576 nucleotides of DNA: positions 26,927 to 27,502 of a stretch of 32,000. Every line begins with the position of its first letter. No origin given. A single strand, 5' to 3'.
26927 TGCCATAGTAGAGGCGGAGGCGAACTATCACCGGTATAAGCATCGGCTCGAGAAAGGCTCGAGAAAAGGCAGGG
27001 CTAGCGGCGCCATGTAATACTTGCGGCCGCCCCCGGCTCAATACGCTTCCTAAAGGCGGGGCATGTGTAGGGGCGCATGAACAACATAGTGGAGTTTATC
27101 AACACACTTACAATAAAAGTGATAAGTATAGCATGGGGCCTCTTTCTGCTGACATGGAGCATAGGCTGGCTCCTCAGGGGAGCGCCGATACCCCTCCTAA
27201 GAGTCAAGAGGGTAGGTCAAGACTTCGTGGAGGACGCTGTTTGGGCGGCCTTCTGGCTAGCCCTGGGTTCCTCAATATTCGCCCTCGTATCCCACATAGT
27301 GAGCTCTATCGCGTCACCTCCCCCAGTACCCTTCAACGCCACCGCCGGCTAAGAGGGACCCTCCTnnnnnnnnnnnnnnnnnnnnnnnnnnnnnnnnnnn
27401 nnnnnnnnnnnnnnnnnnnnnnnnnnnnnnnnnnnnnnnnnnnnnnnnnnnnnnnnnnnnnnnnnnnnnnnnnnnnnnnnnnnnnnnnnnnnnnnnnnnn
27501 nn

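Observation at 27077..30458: Type IV secretion / conjugation-related pilus and DNA-transfer module (Ced-like) in the chromosome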

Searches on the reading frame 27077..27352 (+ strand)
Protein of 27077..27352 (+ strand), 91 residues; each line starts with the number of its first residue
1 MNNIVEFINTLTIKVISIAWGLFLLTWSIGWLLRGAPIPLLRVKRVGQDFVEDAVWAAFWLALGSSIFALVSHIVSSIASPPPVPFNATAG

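Call 3: search_protein_families(library=pfam, proteins=[window:27077-27352:+], max_evalue=1)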
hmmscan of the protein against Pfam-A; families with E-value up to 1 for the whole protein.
window:27077-27352:+ (91 aa): 0 families

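Call 4: search_protein_families(library=ncbifam, proteins=[window:27077-27352:+], max_evalue=1)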
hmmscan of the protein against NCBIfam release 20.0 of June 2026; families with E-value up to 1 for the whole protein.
window:27077-27352:+ (91 aa): 4 families
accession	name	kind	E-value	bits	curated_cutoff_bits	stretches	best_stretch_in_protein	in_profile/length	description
NF041797.1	Ced_CedA1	equivalog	2.7e-37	126.7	100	1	4-78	1-75/75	DNA import protein CedA1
NF053657.1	CedE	equivalog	4.4e-08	33.2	400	1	15-76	6-67/260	DNA-translocating protein CedE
NF041796.2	Ced_CedA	equivalog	9.1e-08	32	330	1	14-78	6-70/259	DNA import protein CedA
NF045580.1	symport_access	equivalog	0.066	13.4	35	1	54-71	8-25/33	symporter small accessory protein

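Call 7: list_cluster_members(proteins=[window:27077-27352:+, window:27366-28823:+, window:28816-29001:+, window:28995-30458:+])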
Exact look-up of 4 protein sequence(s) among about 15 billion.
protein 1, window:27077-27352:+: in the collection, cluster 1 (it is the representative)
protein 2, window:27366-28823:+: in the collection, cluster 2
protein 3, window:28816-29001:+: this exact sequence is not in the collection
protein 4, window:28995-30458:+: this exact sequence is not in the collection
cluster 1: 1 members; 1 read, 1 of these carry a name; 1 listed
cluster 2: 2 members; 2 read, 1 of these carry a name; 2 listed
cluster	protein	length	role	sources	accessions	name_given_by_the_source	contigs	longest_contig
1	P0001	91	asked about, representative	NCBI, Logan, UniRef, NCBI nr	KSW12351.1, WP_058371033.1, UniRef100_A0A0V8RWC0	hypothetical protein CF15_06315 [Pyrodictium occultum] | Uncharacterized protein n=1 Tax=Pyrodictium occultum TaxID=2309 RepID=A0A0V8RWC0_PYROC | DNA import protein CedA1 [Pyrodictium occultum]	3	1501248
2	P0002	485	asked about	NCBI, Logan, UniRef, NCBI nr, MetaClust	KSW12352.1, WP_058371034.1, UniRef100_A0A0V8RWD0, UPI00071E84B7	hypothetical protein CF15_06320 [Pyrodictium occultum] | Uncharacterized protein n=1 Tax=Pyrodictium occultum TaxID=2309 RepID=A0A0V8RWD0_PYROC | hypothetical protein [Pyrodictium occultum]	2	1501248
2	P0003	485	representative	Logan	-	-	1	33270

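Call 10: search_solved_structures(query=window:27077-27352:+, max_evalue=1, show_alignments=2)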
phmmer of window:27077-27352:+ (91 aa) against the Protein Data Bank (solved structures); distinct sequences matched with E-value up to 1: 1.
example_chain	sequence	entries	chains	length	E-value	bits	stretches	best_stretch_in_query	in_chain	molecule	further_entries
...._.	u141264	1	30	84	3.7e-25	91.4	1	3-75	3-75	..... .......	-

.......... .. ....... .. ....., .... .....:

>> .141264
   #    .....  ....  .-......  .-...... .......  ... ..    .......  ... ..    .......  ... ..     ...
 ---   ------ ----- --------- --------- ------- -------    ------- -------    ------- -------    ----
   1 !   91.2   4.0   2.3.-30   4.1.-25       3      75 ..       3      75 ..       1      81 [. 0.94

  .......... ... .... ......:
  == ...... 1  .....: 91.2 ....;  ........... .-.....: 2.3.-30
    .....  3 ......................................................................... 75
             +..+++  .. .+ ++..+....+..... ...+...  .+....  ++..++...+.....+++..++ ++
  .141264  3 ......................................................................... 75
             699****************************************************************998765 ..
